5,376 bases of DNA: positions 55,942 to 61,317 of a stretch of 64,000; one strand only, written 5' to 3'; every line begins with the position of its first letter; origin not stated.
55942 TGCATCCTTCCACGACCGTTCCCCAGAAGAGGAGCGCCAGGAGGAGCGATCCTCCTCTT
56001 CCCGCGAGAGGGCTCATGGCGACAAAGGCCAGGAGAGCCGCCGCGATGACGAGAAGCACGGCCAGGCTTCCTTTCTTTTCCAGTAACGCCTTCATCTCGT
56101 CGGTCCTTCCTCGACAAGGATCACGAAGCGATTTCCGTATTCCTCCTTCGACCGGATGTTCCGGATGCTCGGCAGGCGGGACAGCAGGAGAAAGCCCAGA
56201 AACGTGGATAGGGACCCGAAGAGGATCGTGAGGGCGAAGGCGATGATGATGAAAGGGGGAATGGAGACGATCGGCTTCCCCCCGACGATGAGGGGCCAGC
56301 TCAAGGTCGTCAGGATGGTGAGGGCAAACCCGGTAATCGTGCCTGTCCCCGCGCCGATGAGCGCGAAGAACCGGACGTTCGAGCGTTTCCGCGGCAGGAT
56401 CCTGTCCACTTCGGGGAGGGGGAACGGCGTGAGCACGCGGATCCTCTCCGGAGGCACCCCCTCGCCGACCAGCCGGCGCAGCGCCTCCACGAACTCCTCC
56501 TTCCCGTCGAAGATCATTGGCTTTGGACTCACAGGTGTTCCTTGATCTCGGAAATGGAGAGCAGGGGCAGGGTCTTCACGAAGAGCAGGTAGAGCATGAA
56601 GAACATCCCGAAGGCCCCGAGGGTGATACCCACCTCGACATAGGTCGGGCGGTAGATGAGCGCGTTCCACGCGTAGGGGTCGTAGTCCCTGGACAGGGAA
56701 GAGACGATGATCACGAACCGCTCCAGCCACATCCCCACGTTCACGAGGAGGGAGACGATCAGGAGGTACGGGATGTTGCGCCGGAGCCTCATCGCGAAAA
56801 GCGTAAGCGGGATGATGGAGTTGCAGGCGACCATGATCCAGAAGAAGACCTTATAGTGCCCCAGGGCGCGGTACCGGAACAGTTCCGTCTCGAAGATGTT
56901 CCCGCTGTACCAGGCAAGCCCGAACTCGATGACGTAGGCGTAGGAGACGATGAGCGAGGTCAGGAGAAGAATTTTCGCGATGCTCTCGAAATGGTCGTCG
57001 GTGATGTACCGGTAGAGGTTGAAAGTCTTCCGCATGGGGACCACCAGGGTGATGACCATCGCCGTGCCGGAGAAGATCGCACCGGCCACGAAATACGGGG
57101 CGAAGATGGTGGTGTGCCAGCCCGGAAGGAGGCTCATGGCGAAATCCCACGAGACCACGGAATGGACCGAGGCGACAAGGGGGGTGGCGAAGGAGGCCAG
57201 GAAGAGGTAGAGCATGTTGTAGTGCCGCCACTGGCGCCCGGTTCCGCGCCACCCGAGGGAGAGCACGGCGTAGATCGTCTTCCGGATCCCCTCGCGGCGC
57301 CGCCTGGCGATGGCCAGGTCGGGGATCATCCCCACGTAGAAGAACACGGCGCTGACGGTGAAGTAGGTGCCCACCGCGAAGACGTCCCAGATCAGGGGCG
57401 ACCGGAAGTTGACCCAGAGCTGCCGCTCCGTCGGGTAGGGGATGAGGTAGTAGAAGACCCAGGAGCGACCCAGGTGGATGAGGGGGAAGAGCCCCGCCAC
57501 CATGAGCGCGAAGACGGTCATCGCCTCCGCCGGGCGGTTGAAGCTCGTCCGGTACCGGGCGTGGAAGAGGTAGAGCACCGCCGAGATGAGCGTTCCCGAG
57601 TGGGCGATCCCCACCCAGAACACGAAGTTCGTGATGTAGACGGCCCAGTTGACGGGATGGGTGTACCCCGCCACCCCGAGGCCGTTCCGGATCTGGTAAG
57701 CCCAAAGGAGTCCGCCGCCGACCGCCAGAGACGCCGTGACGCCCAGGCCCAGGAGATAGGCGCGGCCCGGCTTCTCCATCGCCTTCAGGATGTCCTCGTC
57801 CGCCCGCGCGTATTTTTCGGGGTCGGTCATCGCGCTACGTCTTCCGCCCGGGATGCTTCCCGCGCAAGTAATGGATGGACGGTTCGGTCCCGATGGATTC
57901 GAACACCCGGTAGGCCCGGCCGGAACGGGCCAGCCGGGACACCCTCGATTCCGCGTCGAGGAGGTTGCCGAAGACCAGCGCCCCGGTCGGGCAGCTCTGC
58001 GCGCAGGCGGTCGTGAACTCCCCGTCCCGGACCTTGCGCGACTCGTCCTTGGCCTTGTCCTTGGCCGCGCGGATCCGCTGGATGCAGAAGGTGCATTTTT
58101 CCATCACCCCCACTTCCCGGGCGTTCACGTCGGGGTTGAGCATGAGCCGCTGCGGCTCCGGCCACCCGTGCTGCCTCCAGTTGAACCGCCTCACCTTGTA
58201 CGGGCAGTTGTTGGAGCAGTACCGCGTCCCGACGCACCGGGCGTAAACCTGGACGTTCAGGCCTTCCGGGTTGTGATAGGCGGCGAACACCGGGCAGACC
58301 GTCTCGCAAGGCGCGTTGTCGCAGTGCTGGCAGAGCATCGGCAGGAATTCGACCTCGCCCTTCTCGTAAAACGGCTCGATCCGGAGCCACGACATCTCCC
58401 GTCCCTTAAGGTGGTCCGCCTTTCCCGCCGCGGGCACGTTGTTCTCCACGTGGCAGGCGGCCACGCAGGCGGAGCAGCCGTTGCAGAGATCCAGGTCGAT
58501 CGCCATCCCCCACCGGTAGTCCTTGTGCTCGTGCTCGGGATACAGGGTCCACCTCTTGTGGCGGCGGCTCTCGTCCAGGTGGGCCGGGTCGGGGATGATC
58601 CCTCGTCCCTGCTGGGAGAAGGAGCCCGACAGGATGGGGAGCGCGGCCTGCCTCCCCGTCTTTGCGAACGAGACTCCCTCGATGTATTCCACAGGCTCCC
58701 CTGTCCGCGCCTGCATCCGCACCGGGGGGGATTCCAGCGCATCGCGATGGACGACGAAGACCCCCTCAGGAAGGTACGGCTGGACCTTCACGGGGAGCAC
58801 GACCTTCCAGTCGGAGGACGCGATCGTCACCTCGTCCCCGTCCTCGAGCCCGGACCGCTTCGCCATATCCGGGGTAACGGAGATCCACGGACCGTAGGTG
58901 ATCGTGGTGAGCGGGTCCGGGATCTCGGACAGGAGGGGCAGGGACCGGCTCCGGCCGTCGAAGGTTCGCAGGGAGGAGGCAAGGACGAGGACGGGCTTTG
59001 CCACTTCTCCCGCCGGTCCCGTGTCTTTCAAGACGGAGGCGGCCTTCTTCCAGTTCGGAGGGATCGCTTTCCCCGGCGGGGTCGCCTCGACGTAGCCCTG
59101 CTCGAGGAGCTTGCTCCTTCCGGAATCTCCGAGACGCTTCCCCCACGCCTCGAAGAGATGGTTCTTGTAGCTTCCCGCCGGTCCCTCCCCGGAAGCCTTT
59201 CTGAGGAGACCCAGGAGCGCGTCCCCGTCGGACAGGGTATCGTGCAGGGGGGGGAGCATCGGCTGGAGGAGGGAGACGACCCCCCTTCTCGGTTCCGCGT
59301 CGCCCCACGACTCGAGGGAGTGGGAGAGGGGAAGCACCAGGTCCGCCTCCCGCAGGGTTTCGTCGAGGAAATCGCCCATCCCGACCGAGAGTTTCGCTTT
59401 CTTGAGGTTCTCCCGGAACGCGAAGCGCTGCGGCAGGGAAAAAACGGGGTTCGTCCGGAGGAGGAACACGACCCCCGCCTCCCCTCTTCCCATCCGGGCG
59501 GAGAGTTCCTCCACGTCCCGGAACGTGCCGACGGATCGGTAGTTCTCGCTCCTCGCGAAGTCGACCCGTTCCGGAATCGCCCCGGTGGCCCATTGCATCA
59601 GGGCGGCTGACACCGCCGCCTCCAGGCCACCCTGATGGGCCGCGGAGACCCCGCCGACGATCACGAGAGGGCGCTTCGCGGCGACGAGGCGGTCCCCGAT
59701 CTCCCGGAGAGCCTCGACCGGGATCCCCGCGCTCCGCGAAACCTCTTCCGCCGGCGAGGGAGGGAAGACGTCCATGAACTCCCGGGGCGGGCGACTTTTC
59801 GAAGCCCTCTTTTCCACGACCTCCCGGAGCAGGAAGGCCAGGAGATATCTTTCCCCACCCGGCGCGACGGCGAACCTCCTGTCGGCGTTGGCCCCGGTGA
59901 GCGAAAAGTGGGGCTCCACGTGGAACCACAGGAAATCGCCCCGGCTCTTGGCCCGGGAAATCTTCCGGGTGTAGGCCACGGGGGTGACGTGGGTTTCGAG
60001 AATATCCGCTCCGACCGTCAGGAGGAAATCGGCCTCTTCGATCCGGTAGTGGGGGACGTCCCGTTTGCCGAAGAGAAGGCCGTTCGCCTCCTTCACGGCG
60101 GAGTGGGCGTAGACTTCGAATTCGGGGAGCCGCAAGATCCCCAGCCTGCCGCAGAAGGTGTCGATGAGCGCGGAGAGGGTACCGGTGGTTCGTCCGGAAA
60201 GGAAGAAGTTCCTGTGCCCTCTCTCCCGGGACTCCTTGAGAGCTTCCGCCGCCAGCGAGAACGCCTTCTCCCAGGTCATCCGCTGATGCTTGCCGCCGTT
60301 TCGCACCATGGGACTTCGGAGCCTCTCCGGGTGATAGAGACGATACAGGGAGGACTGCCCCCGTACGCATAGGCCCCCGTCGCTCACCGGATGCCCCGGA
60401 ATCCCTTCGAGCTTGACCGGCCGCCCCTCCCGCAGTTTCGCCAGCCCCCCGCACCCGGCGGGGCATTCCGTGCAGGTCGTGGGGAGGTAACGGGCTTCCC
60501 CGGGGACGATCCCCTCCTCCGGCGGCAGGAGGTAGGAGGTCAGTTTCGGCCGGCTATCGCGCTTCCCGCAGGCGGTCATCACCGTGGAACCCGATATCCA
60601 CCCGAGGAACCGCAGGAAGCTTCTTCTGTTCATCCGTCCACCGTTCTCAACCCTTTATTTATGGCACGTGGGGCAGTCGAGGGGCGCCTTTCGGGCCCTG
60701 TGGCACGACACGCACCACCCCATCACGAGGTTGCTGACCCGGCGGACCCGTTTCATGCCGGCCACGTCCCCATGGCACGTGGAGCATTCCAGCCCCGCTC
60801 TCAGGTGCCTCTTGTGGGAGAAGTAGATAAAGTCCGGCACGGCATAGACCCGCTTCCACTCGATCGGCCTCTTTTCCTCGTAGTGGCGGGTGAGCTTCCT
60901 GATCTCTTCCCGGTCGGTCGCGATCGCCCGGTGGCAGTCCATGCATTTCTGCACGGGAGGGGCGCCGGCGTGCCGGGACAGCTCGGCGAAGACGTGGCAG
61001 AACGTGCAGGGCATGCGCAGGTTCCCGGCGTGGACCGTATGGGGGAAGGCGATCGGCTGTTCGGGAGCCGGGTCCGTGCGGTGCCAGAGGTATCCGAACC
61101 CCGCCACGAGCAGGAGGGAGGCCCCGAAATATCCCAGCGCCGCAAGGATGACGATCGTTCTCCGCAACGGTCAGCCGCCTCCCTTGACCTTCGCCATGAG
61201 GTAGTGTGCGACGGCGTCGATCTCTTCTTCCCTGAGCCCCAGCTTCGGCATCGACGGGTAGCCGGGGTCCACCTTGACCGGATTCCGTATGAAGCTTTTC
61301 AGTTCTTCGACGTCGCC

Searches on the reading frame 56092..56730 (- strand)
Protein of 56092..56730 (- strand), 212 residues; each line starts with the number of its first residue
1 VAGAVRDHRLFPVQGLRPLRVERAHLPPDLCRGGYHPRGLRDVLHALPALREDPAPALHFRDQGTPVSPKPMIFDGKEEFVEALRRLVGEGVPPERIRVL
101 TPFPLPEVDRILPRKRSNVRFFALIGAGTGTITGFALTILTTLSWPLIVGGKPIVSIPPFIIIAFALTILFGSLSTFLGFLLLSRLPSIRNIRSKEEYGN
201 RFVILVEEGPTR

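Call 76: search_protein_families(library=pfam, proteins=[window:56092-56730:-], max_evalue=0.00001)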
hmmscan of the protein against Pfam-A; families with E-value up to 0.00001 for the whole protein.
window:56092-56730:- (212 aa): 1 family
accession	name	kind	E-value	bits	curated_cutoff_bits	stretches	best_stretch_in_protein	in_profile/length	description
PF11821.13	ActD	-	7.9e-33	113.9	25.7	1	73-205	6-143/170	Alternative complex III, ActD subunit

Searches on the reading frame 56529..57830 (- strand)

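Call 76: search_protein_families(library=pfam, proteins=[window:56529-57830:-], max_evalue=0.00001)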
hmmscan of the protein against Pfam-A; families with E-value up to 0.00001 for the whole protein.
window:56529-57830:- (433 aa): 1 family
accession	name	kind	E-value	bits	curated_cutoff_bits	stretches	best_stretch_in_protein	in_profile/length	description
PF03916.19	NrfD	-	1.6e-23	84.3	25.8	1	55-378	4-308/313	Polysulphide reductase, NrfD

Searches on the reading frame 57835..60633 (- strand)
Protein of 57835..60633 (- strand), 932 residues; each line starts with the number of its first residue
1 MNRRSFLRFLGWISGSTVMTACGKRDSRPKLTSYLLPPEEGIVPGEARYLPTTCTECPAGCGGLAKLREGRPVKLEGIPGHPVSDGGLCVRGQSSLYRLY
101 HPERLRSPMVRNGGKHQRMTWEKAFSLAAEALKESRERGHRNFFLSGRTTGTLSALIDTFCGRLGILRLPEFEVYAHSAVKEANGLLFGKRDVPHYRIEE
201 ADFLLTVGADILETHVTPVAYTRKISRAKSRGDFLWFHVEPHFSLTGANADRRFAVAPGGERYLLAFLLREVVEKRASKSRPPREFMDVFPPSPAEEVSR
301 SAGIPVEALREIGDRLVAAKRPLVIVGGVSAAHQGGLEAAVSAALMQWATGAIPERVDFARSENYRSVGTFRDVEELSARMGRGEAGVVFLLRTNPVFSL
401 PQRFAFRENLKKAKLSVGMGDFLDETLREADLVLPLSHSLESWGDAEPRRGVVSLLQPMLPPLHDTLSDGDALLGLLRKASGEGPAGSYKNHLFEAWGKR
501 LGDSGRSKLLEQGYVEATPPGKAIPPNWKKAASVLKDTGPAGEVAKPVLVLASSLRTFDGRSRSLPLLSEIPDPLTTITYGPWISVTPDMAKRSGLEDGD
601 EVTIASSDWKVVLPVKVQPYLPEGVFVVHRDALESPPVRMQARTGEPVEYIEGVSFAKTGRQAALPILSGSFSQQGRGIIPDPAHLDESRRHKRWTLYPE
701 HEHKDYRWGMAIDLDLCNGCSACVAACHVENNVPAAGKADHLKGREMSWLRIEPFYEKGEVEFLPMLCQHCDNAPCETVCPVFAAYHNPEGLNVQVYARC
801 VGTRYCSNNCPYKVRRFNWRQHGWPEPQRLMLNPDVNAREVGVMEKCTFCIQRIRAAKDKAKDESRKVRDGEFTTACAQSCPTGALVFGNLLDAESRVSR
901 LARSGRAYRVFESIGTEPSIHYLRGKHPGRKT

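Call 76: search_protein_families(library=pfam, proteins=[window:57835-60633:-], max_evalue=0.00001)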
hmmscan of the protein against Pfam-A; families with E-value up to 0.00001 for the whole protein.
window:57835-60633:- (932 aa): 4 families
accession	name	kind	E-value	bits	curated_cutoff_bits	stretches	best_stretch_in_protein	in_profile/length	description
PF00384.28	Molybdopterin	-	3.3e-18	66.3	24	1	104-460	1-334/353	Molybdopterin oxidoreductase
PF12838.12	Fer4_7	-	9e-13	48.9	27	1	717-782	2-50/52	4Fe-4S dicluster domain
PF04879.21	Molybdop_Fe4S4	-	5.3e-10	39.6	22.7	1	50-101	4-55/55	Molybdopterin oxidoreductase Fe4S4 domain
PF13247.11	Fer4_11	-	8e-10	39.2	26.2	1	761-822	3-66/100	4Fe-4S dicluster domain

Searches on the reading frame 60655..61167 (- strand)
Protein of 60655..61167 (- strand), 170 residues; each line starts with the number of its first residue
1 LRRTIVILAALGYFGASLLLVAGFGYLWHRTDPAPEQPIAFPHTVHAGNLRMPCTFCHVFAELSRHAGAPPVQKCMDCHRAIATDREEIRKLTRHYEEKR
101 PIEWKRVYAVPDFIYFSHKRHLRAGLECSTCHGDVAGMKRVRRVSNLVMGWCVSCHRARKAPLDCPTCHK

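Call 76: search_protein_families(library=pfam, proteins=[window:60655-61167:-], max_evalue=0.00001)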
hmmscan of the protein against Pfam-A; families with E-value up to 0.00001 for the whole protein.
window:60655-61167:- (170 aa): 3 families
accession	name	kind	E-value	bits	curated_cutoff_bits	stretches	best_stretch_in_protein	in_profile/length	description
PF14522.11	Cytochrome_C7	-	4.2e-11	42.9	24.8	1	115-170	2-67/67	Cytochrome c7 and related cytochrome c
PF02085.21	Cytochrom_CIII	-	1.6e-08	35.2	22.9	0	36-94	18-67/101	Class III cytochrome C family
PF14537.11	Cytochrom_c3_2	-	2.6e-07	31.4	25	0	121-159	2-36/79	Cytochrome c3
